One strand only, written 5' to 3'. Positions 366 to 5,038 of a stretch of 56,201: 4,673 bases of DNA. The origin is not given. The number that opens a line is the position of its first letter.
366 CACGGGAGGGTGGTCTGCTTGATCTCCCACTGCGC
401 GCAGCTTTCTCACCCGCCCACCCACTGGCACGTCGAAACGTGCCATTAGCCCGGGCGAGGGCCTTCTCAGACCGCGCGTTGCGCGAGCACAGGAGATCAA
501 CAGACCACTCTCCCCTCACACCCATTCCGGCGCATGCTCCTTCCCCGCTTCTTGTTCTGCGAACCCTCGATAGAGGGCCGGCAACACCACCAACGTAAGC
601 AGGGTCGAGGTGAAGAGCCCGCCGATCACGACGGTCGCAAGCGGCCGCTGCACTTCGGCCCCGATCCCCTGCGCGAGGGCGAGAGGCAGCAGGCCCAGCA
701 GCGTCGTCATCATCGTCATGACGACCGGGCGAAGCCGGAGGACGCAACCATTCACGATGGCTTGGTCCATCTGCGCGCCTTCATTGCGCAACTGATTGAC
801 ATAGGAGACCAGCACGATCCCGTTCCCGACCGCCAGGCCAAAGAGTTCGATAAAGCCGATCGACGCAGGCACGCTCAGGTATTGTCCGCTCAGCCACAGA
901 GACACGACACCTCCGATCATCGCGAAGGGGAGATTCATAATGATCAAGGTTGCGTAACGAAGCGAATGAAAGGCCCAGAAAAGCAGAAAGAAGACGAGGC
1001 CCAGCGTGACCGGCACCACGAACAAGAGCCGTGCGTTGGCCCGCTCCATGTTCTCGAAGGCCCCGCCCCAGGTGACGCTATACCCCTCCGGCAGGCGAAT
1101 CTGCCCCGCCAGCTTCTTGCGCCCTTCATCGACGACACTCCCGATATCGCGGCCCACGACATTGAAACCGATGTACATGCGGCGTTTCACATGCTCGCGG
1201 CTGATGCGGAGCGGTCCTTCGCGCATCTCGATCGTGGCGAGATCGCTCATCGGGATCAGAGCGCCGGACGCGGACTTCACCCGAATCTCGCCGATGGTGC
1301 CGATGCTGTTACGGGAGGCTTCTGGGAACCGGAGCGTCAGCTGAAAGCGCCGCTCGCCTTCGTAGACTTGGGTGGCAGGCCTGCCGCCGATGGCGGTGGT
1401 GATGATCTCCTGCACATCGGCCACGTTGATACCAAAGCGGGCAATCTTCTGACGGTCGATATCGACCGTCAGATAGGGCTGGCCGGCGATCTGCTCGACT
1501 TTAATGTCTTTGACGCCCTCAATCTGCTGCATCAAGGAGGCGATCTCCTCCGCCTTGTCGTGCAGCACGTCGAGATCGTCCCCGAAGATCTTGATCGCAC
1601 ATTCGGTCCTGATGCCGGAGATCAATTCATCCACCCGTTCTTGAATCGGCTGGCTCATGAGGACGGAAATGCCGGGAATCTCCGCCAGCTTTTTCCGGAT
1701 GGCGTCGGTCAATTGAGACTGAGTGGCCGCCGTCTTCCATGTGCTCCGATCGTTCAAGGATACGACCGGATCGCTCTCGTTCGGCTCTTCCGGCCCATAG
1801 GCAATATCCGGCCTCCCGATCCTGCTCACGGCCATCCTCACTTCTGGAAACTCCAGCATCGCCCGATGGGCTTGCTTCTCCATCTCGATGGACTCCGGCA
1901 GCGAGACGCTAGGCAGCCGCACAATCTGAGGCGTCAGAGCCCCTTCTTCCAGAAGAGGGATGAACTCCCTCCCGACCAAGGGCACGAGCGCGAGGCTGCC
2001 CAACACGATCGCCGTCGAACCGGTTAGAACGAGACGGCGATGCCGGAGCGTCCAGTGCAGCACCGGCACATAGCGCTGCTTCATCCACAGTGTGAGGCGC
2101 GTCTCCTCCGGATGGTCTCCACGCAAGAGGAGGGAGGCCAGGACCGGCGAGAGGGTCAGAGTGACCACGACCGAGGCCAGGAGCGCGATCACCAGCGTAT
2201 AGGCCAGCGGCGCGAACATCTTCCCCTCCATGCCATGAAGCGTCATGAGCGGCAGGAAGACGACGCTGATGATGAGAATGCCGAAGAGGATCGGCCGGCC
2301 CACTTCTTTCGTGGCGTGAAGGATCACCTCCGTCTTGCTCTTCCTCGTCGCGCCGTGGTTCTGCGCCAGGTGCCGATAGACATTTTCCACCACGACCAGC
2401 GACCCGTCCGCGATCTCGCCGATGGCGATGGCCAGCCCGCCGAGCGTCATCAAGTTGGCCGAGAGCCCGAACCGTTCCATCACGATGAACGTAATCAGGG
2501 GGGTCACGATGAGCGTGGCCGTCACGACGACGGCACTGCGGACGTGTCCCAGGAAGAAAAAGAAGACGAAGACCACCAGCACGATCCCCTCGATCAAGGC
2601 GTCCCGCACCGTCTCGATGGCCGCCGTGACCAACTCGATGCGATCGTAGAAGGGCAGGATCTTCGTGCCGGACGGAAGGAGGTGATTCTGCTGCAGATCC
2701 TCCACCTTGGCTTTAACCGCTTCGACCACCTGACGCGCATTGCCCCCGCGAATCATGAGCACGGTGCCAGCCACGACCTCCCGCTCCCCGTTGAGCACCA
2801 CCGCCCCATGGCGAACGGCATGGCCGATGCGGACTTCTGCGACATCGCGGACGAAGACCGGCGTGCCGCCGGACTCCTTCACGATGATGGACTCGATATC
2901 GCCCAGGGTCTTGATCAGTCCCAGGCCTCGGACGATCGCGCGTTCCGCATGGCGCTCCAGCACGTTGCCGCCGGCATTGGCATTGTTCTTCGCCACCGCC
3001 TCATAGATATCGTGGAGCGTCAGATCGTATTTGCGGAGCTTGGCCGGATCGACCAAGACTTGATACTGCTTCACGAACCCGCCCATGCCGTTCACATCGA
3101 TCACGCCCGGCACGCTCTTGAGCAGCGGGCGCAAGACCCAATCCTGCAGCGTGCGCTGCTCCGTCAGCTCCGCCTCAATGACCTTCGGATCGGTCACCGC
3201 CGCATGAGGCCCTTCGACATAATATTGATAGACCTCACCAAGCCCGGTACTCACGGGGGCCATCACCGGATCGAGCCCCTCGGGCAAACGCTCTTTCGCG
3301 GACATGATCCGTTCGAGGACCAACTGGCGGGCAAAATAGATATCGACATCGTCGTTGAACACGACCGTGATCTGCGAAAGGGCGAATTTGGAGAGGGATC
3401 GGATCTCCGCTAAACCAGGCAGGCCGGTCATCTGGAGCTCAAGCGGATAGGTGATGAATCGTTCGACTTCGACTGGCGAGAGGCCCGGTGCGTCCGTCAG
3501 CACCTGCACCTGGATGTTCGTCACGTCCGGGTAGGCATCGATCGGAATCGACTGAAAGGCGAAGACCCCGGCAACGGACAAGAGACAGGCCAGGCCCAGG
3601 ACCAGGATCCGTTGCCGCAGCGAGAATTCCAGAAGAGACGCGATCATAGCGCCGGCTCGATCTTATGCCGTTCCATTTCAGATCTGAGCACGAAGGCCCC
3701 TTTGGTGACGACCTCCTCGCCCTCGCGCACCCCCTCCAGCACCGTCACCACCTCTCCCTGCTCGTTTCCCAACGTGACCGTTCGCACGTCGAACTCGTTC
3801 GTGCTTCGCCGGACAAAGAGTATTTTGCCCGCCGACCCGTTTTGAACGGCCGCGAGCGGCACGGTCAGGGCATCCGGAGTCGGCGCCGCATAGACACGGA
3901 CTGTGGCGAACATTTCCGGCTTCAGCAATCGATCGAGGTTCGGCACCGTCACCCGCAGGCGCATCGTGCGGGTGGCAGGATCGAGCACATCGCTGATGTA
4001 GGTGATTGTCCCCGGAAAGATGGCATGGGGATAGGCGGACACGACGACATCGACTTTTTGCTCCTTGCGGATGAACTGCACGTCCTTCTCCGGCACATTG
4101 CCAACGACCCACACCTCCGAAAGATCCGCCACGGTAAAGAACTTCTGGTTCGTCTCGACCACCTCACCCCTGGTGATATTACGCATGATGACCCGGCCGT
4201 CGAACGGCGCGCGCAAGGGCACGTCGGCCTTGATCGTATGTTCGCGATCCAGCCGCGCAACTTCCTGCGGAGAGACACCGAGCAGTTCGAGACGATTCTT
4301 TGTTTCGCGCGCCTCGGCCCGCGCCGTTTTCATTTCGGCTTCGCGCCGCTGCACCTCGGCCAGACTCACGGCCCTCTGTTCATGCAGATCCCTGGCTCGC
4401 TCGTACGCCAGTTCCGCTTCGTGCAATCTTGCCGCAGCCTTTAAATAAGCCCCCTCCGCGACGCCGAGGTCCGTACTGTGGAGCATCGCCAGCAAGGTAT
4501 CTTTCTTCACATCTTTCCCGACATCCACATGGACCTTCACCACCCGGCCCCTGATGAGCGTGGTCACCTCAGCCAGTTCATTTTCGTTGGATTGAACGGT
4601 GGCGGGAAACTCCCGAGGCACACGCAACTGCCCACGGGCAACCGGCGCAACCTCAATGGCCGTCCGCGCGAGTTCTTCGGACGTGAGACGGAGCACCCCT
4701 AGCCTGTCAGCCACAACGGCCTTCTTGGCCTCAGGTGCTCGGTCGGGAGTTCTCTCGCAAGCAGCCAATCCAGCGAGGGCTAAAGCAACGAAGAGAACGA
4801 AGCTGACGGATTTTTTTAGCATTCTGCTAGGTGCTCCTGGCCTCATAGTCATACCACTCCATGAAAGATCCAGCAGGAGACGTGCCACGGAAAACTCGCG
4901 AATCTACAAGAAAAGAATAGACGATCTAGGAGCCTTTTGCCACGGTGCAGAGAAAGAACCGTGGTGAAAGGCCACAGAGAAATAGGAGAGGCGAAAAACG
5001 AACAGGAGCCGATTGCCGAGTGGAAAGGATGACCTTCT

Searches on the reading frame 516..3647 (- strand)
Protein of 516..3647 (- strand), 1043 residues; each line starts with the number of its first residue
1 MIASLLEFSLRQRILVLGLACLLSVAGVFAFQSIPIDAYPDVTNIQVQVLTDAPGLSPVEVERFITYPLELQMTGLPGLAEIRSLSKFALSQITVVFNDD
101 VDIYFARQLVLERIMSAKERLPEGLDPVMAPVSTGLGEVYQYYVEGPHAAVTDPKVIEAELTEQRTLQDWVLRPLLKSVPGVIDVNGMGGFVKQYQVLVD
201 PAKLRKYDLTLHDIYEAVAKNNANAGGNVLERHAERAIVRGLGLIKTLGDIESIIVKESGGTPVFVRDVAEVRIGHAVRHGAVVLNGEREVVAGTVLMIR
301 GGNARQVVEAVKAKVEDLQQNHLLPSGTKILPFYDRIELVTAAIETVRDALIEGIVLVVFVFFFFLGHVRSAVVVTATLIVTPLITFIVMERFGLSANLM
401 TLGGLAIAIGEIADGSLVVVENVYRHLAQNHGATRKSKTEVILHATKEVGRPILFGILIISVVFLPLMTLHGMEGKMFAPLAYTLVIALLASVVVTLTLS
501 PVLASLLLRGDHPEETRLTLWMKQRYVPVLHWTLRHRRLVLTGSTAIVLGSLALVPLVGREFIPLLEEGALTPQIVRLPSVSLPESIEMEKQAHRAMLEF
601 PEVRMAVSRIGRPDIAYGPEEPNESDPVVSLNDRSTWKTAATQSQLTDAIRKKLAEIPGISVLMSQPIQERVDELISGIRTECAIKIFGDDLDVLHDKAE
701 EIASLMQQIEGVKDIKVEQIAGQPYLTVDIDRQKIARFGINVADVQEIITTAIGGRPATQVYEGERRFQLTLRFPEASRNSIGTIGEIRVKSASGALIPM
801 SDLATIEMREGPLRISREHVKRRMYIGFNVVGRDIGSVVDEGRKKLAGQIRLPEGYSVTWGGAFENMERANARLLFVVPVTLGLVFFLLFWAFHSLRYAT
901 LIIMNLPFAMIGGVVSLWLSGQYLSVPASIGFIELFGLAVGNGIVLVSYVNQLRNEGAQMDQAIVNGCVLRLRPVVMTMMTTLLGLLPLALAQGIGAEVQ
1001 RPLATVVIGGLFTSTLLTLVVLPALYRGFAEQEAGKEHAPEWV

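Call 98: search_protein_families(library=pfam, proteins=[window:516-3647:-], max_evalue=0.00001)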
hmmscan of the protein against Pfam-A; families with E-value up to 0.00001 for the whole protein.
window:516-3647:- (1043 aa): 1 family
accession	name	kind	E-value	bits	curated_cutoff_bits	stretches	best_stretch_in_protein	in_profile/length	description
PF00873.25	ACR_tran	-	4.6e-295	981.8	28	1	6-1028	2-1019/1021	AcrB/AcrD/AcrF family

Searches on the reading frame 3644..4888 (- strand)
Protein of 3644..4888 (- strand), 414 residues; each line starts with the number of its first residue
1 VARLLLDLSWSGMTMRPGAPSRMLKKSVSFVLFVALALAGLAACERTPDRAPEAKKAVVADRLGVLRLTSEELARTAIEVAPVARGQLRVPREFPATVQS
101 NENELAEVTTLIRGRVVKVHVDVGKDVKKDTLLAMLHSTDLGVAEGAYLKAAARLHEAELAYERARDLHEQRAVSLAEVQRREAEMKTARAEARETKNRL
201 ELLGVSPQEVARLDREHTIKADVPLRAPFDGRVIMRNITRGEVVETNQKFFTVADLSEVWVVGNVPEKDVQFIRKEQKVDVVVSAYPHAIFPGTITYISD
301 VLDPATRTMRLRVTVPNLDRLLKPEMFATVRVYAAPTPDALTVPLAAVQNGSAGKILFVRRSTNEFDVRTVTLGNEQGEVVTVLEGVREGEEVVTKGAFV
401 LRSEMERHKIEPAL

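Call 98: search_protein_families(library=pfam, proteins=[window:3644-4888:-], max_evalue=0.00001)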
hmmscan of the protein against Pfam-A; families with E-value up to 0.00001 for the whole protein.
window:3644-4888:- (414 aa): 2 families
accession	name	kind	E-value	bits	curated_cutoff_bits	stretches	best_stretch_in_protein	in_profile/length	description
PF16576.10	HlyD_D23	-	1.2e-55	188.5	30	1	94-328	8-214/214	Barrel-sandwich domain of CusB or HlyD membrane-fusion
PF13437.12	HlyD_3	-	1.2e-21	77.9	22.2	1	225-324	2-105/106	HlyD family secretion protein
